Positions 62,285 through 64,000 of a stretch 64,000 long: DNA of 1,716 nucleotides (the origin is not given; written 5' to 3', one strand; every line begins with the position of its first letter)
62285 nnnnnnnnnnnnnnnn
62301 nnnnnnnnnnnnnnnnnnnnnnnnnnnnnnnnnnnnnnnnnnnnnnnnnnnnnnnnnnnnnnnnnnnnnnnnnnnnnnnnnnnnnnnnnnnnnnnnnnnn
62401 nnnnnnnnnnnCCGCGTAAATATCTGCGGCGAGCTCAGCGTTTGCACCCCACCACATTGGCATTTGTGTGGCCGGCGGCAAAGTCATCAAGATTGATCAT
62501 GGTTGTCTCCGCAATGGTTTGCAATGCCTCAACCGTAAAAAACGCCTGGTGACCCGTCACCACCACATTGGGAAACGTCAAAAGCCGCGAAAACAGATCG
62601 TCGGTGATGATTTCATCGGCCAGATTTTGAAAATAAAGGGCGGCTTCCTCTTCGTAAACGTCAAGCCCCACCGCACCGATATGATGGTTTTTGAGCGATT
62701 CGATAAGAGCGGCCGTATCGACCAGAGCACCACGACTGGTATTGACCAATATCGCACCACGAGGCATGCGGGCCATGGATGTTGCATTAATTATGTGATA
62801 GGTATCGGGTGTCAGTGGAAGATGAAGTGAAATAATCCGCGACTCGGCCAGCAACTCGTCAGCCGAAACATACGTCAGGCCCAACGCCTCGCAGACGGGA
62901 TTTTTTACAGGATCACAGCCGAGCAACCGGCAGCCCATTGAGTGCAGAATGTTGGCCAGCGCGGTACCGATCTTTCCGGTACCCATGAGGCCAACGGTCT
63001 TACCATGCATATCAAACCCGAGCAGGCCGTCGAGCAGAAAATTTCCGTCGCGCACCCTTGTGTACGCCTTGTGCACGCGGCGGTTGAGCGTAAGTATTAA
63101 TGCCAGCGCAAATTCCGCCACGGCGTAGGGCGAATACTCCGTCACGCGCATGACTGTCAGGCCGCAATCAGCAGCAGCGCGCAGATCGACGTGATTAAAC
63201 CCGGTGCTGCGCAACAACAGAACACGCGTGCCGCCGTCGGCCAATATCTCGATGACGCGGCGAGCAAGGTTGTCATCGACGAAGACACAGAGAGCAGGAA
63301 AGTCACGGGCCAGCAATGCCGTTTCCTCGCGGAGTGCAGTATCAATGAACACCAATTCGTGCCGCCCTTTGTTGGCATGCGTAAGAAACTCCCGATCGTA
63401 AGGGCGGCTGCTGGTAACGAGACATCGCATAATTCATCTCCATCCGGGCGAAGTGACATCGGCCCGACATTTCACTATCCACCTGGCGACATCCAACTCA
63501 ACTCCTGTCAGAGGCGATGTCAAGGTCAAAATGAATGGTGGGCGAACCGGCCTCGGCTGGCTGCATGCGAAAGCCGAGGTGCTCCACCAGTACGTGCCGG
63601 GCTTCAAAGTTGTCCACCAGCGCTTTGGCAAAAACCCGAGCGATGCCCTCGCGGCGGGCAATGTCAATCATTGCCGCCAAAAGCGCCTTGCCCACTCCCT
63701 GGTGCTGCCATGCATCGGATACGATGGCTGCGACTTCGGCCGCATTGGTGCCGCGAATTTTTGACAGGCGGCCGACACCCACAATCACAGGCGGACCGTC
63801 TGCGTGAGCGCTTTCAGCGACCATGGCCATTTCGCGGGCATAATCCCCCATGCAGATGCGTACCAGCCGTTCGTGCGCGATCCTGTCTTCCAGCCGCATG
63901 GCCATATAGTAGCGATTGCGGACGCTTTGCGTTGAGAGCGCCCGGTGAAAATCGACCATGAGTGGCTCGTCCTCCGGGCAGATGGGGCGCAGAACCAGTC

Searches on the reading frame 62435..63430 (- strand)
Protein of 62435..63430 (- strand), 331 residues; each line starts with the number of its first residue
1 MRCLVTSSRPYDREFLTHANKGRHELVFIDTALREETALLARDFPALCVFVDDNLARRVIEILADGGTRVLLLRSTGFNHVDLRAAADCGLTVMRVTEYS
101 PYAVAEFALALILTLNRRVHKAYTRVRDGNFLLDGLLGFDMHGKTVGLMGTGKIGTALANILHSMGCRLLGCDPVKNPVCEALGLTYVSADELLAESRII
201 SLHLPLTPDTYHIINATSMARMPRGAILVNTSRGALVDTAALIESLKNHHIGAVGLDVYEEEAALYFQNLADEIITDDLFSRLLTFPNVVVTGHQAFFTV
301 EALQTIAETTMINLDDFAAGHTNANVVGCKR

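Call 60: search_protein_families(library=pfam, proteins=[window:62435-63430:-], max_evalue=0.00001)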
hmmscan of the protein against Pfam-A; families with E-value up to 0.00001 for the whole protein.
window:62435-63430:- (331 aa): 2 families
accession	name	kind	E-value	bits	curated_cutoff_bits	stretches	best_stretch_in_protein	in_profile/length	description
PF02826.25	2-Hacid_dh_C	-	1.1e-52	178.4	25.1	1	109-296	1-178/178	D-isomer specific 2-hydroxyacid dehydrogenase, NAD binding domain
PF00389.36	2-Hacid_dh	-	1.5e-26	93.1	24.6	1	4-327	2-133/134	D-isomer specific 2-hydroxyacid dehydrogenase, catalytic domain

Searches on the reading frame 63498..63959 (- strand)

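Call 60: search_protein_families(library=pfam, proteins=[window:63498-63959:-], max_evalue=0.00001)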
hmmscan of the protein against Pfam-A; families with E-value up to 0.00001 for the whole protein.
window:63498-63959:- (153 aa): 3 families
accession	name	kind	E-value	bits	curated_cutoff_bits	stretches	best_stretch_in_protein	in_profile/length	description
PF00583.31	Acetyltransf_1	-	7.1e-12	46.1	20.7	1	57-130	42-116/116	Acetyltransferase (GNAT) family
PF13508.13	Acetyltransf_7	-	5e-08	33.6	27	1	58-131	13-83/84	Acetyltransferase (GNAT) domain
PF13302.13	Acetyltransf_3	-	1.9e-07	32.3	25.4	1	5-131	16-138/138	Acetyltransferase (GNAT) domain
